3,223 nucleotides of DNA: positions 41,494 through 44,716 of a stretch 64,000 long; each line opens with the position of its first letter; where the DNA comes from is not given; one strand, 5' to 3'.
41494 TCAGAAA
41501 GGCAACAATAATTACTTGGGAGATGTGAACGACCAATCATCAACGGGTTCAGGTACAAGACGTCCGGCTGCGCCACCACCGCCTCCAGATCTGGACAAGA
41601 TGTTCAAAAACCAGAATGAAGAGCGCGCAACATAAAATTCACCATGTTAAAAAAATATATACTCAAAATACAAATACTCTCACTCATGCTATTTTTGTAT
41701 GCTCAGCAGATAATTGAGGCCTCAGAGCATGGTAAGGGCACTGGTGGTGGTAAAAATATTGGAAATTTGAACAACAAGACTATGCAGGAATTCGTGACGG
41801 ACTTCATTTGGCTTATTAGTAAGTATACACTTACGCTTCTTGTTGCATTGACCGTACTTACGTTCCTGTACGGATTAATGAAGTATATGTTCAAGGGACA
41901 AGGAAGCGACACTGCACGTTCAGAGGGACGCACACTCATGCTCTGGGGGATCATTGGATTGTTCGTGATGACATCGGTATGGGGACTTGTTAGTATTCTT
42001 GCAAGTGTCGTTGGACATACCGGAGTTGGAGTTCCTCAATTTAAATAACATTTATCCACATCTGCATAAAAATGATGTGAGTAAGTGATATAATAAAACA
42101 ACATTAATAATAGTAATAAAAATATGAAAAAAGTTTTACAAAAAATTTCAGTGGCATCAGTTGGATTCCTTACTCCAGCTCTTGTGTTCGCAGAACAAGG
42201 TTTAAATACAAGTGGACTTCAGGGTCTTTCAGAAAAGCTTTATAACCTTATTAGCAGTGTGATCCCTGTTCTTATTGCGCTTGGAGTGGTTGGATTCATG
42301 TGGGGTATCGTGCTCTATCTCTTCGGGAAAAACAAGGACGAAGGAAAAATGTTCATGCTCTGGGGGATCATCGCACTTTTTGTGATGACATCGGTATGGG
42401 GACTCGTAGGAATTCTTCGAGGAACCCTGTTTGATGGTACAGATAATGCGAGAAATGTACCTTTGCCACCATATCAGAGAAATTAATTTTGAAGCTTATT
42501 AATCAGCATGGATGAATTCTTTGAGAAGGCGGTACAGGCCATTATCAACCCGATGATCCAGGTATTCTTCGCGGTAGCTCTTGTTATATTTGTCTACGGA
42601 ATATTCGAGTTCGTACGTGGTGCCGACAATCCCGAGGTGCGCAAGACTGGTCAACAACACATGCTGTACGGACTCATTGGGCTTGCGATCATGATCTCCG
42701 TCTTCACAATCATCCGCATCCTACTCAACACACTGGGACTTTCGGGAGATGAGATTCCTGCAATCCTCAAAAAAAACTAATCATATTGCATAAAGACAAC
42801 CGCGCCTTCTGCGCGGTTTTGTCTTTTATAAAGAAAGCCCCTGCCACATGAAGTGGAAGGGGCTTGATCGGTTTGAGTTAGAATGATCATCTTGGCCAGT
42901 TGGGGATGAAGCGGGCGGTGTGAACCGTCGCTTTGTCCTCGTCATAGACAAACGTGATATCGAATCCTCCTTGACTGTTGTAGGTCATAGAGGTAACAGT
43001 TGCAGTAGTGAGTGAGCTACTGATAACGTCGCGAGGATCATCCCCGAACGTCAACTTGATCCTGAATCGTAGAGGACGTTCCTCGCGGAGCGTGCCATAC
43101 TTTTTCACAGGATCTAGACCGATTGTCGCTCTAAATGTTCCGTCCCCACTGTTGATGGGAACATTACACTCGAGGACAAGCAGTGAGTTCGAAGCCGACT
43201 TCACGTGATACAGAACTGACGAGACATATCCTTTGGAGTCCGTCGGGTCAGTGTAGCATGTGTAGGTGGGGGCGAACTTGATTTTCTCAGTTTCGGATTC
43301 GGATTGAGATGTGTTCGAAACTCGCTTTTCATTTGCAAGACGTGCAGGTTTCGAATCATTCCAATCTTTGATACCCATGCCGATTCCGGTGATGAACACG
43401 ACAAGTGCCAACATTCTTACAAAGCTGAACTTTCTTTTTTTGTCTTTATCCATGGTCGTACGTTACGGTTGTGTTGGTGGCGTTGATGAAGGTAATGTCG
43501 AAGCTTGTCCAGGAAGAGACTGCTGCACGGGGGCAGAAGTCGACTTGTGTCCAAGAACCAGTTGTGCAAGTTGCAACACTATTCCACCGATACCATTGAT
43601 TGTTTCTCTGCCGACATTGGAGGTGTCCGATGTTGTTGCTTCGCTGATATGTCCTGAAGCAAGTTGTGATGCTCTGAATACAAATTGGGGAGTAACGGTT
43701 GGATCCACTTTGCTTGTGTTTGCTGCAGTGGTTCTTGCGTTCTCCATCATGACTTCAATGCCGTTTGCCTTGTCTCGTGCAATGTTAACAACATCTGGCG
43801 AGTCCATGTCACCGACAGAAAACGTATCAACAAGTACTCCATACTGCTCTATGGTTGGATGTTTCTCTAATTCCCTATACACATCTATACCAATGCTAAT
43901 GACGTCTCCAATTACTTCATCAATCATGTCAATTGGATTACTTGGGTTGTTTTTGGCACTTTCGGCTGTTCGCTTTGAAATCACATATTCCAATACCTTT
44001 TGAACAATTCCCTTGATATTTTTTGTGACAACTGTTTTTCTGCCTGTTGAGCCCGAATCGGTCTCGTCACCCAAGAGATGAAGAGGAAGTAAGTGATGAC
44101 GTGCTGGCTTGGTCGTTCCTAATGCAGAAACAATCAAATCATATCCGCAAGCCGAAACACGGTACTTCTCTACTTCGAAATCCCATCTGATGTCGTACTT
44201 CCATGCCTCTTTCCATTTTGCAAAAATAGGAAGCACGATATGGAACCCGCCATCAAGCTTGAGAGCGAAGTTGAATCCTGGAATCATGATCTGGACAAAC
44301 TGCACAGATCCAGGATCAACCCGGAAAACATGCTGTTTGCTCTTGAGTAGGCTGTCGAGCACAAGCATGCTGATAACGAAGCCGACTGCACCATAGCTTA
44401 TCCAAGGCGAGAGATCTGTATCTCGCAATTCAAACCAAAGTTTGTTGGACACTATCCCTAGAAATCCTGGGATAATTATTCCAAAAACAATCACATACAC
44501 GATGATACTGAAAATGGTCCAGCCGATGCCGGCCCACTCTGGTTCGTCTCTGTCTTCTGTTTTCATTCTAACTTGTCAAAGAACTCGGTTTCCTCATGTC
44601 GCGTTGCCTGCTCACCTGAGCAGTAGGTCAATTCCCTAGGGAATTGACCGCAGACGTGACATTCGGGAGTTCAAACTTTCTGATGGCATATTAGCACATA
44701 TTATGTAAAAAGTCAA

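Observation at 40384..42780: Tandem array of six VirB2/TrbC-like mini membrane proteins with no secretion ATPase in sight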

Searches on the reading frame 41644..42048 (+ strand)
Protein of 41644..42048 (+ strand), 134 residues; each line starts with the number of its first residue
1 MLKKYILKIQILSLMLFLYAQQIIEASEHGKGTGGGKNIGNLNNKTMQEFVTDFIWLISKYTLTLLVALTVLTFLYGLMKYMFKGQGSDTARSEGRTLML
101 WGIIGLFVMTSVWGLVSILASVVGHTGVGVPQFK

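Call 3: search_protein_families(library=pfam, proteins=[window:41644-42048:+], max_evalue=1)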
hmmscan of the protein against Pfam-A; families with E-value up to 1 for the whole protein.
window:41644-42048:+ (134 aa): 2 families
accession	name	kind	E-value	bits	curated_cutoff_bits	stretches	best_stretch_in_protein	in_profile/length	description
PF18895.5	T4SS_pilin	-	2.8e-06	27.7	26.6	1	63-119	17-71/71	Type IV secretion system pilin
PF19779.4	DUF6264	-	0.14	12.7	31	1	64-120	86-141/183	Family of unknown function (DUF6264)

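Call 4: search_protein_families(library=ncbifam, proteins=[window:41644-42048:+], max_evalue=1)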
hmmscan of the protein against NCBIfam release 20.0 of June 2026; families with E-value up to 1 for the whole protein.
window:41644-42048:+ (134 aa): 1 family
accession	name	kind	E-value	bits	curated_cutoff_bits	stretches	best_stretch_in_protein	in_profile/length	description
NF045849.1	ICE_MMCAP2_0565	equivalog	0.022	14.4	40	1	49-122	7-79/80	Mbov_0395 family pilin-like conjugal transfer protein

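Call 63: search_protein_families(library=phrogs, proteins=[window:41644-42048:+], max_evalue=0.01)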
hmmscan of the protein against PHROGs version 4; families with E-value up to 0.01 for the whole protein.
window:41644-42048:+ (134 aa): 0 families

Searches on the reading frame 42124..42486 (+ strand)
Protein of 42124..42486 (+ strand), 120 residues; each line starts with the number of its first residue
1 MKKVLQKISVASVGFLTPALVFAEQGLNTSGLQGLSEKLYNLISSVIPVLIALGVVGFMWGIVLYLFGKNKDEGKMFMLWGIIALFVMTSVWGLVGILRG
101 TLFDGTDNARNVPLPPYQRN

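Call 3: search_protein_families(library=pfam, proteins=[window:42124-42486:+], max_evalue=1)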
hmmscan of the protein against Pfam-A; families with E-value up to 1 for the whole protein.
window:42124-42486:+ (120 aa): 7 families
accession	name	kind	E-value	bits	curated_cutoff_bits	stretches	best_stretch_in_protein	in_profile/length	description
PF18895.5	T4SS_pilin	-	7.1e-08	32.8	26.6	1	30-98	3-71/71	Type IV secretion system pilin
PF23488.1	YKL065W-A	-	0.015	15.7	27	1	52-71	38-57/73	YKL065W-A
PF11700.14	ATG22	-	0.028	13.6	24.1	1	16-98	305-375/482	Vacuole effluxer Atg22 like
PF20535.3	DUF6750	-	0.038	14.4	27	1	3-85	22-98/128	Family of unknown function (DUF6750)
PF03631.20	Virul_fac_BrkB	-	0.12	12.4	33.7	1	11-91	126-207/259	Virulence factor BrkB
PF06570.16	DUF1129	-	0.14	12.2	29.1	1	49-98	86-130/207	Protein of unknown function (DUF1129)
PF20990.2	DUF2207_C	-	0.2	11.8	33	1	38-95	133-185/247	Predicted membrane protein (DUF2207) C-terminal domain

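Call 4: search_protein_families(library=ncbifam, proteins=[window:42124-42486:+], max_evalue=1)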
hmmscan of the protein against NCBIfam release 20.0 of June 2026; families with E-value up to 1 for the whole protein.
window:42124-42486:+ (120 aa): 2 families
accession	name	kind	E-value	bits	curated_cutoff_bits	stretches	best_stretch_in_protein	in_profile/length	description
NF045951.1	MAG0110_fam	subfamily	0.0054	16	98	1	35-95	42-97/237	MAG0110 family membrane protein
NF045890.1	conj_pls20_p028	equivalog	0.03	13.2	150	1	36-90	55-109/377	pLS20_p028 family conjugation system transmembrane protein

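Call 15: find_encoding_contigs(protein=window:42124-42486:+, flank=10000, max_places=6)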
Protein window:42124-42486:+ (120 aa): 1 contig read that carries it; 1 place shown.
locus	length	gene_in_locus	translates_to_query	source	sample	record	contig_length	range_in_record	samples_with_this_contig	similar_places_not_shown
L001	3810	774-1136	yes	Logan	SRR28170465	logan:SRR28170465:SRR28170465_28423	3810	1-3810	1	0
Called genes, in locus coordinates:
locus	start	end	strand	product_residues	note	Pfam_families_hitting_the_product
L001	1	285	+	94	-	?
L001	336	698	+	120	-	PF18895:T4SS_pilin (weak)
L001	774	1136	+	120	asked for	PF18895:T4SS_pilin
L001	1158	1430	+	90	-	-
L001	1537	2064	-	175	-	-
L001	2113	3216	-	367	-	-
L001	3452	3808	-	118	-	?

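Call 63: search_protein_families(library=phrogs, proteins=[window:42124-42486:+], max_evalue=0.01)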
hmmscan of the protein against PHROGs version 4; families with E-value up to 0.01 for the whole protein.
window:42124-42486:+ (120 aa): 0 families

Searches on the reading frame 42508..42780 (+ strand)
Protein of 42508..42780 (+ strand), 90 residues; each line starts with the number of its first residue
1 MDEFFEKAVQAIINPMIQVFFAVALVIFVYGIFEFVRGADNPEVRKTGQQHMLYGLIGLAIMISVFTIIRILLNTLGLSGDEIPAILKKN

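Call 3: search_protein_families(library=pfam, proteins=[window:42508-42780:+], max_evalue=1)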
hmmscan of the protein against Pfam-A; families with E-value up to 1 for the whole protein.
window:42508-42780:+ (90 aa): 6 families
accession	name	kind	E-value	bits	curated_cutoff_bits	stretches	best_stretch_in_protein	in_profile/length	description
PF18895.5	T4SS_pilin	-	6.1e-06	26.7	26.6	1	9-71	9-70/71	Type IV secretion system pilin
PF04610.19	TrbL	-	0.0015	18.7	25.9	1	3-66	150-213/215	TrbL/VirB6 plasmid conjugal transfer protein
PF06664.17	WLS-like_TM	-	0.011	15.6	28.3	1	4-65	65-128/247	Wntless-like, transmembrane domain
PF20535.3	DUF6750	-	0.013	15.9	27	1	5-80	52-124/128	Family of unknown function (DUF6750)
PF06522.17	B12D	-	0.05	13.4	21.5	1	53-73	9-29/54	NADH-ubiquinone reductase complex 1 MLRQ subunit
PF11125.13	Phage_MS2_lysis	-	0.18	12.2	25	1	45-68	9-32/54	Bacteriophage MS2, lysis protein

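Call 4: search_protein_families(library=ncbifam, proteins=[window:42508-42780:+], max_evalue=1)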
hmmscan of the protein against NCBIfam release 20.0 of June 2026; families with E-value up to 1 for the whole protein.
window:42508-42780:+ (90 aa): 5 families
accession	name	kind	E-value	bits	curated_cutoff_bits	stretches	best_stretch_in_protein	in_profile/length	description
NF045849.1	ICE_MMCAP2_0565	equivalog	8.6e-07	28.6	40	1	8-75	8-79/80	Mbov_0395 family pilin-like conjugal transfer protein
TIGR04477.1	sorted_by_XrtN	equivalog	0.073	11.2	250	1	13-70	26-82/822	XrtN system VIT domain-containing protein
NF042915.1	MAB_1171c_fam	subfamily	0.16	10.9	100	1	14-71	131-190/362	MAB_1171c family putative transporter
NF038018.1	qmoC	equivalog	0.21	11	300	1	17-73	195-248/360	quinone-interacting membrane-bound oxidoreductase complex subunit QmoC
TIGR01167.1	LPXTG_anchor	domain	0.24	12.1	15.9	1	46-67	4-26/34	LPXTG cell wall anchor domain-containing protein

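Call 63: search_protein_families(library=phrogs, proteins=[window:42508-42780:+], max_evalue=0.01)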
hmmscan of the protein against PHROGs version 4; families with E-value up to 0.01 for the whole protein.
window:42508-42780:+ (90 aa): 0 families

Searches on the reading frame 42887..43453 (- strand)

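Call 3: search_protein_families(library=pfam, proteins=[window:42887-43453:-], max_evalue=1)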
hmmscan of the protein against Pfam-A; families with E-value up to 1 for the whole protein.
window:42887-43453:- (188 aa): 0 families

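Call 4: search_protein_families(library=ncbifam, proteins=[window:42887-43453:-], max_evalue=1)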
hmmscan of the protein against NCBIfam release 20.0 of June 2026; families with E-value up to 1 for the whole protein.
window:42887-43453:- (188 aa): 1 family
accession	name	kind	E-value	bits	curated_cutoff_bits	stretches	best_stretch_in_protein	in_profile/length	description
NF000147.1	stregram_VatF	exception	0.14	11.6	400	1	62-93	38-69/221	streptogramin A O-acetyltransferase Vat(F)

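Call 63: search_protein_families(library=phrogs, proteins=[window:42887-43453:-], max_evalue=0.01)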
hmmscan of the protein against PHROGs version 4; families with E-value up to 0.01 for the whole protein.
window:42887-43453:- (188 aa): 0 families

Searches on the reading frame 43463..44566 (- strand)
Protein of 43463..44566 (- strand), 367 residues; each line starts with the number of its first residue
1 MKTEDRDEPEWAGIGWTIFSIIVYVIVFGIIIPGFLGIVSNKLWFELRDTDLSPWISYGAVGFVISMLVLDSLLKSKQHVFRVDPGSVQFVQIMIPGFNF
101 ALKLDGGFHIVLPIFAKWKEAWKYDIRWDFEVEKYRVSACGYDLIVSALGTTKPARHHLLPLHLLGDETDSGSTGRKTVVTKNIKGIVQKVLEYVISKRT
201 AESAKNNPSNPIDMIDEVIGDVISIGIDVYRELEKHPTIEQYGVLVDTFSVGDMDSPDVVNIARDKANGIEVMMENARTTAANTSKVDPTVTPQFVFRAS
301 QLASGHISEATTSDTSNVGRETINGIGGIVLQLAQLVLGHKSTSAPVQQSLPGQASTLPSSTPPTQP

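Call 3: search_protein_families(library=pfam, proteins=[window:43463-44566:-], max_evalue=1)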
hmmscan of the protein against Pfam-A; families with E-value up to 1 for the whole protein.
window:43463-44566:- (367 aa): 2 families
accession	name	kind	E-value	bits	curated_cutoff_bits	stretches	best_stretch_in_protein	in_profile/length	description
PF04995.19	CcmD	-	0.083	13.4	25.6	1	55-79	8-32/44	Heme exporter protein D (CcmD)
PF18458.6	XPB_DRD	-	0.12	12.7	26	1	125-150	22-47/57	Xeroderma pigmentosum group B helicase damage recognition domain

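Call 4: search_protein_families(library=ncbifam, proteins=[window:43463-44566:-], max_evalue=1)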
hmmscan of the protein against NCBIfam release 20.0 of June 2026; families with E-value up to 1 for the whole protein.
window:43463-44566:- (367 aa): 1 family
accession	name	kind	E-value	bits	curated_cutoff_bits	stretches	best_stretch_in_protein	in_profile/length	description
TIGR03141.1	cytochro_ccmD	equivalog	0.031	14.4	25.95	1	55-78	11-34/47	heme exporter protein CcmD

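Call 63: search_protein_families(library=phrogs, proteins=[window:43463-44566:-], max_evalue=0.01)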
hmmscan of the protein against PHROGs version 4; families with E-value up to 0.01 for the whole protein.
window:43463-44566:- (367 aa): 0 families

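Call 67: find_homologous_proteins(query=window:43463-44563:-, max_evalue=0.001)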
Query window:43463-44563:- (366 aa): 1 proteins with E <= 0.001 among 2613 candidates.
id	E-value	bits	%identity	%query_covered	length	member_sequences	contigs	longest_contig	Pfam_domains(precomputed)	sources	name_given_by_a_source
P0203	2.3e-242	821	100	100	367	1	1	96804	-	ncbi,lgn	-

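Call 71: predict_structure(protein=P0203)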
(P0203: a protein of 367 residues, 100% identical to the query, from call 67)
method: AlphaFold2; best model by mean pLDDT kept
length: 367 residues; sequences in the alignment: 1
mean_pLDDT: 38.0   pTM: 0.25
mean pLDDT of the five models: 38.0, 32.9, 31.2, 30.1, 28.0
residues with pLDDT >= 90: 0; 70-90: 3; 50-70: 35; < 50: 329
segments of 3 or more residues with pLDDT < 50: 1-3, 43-367
pLDDT, mean of each block of 10 residues (from residue 1): 54 68 62 56 45 34 38 36 29 29 29 27 29 26 29 28 30 31 37 43 46 44 43 37 29 29 33 38 37 40 39 39 42 40 32 35 43
secondary structure, 60 per line:
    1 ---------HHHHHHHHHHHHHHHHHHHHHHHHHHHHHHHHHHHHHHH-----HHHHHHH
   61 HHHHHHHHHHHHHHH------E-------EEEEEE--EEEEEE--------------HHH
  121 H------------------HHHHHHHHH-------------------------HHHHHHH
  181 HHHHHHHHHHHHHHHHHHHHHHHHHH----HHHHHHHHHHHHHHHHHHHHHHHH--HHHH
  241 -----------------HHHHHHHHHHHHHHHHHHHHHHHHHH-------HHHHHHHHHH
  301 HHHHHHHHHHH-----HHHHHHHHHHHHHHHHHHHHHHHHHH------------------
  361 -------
elements in order: H10-48 H54-75 E90-95 E98-103 H118-121 H140-148 H174-206 H211-234 H237-240 H258-283 H291-311 H317-342

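Call 74: search_protein_representatives(protein=P0203)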
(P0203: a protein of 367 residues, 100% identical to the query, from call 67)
Query: 367 residues. Proteins with E-value up to 0.001 (for the whole library): 7; up to 1e-10: 7; up to 1e-30: 7. The best 7 are listed.
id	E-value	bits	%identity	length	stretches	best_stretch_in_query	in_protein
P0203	1.4e-243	823.6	100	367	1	1-367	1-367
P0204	3.1e-61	223.8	37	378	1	1-347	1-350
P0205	4.8e-44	167.2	35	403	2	2-207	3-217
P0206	1.0e-41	159.5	33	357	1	4-297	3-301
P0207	5.9e-40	153.8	33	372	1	6-353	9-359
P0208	3.8e-37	144.5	34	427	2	2-198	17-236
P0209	2.6e-34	135.2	36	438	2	2-198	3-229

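Call 76: search_protein_families(library=pfam, alignment_id=A4, max_evalue=1)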
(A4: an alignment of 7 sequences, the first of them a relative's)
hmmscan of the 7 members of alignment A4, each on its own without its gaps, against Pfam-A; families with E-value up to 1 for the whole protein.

A. member 1, P0203 (367 aa): 2 families
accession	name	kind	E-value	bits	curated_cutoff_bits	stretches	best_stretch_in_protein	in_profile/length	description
PF04995.19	CcmD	-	0.083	13.4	25.6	1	55-79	8-32/44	Heme exporter protein D (CcmD)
PF18458.6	XPB_DRD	-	0.12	12.7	26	1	125-150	22-47/57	Xeroderma pigmentosum group B helicase damage recognition domain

B. families by the number of members that match (of 7 scanned): 7 families
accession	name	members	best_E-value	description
PF01145.31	Band_7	2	0.0028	SPFH domain / Band 7 family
PF10745.14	DUF2530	1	0.02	Protein of unknown function (DUF2530)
PF13421.11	Band_7_1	1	0.044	SPFH domain-Band 7 family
PF04995.19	CcmD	1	0.083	Heme exporter protein D (CcmD)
PF18458.6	XPB_DRD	1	0.12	Xeroderma pigmentosum group B helicase damage recognition domain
PF04724.18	Glyco_transf_17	1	0.12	Glycosyltransferase family 17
PF08623.16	TIP120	1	0.15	TATA-binding protein interacting (TIP20)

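Call 77: search_solved_structures(query=A4, max_evalue=1)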
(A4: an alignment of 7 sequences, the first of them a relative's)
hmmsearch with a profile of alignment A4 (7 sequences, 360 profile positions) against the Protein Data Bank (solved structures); distinct sequences matched with E-value up to 1: 1.
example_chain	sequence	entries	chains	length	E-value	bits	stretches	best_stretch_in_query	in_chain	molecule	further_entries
22vl_b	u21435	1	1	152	0.26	13.3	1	167-230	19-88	ATP synthase subunit b, chloroplastic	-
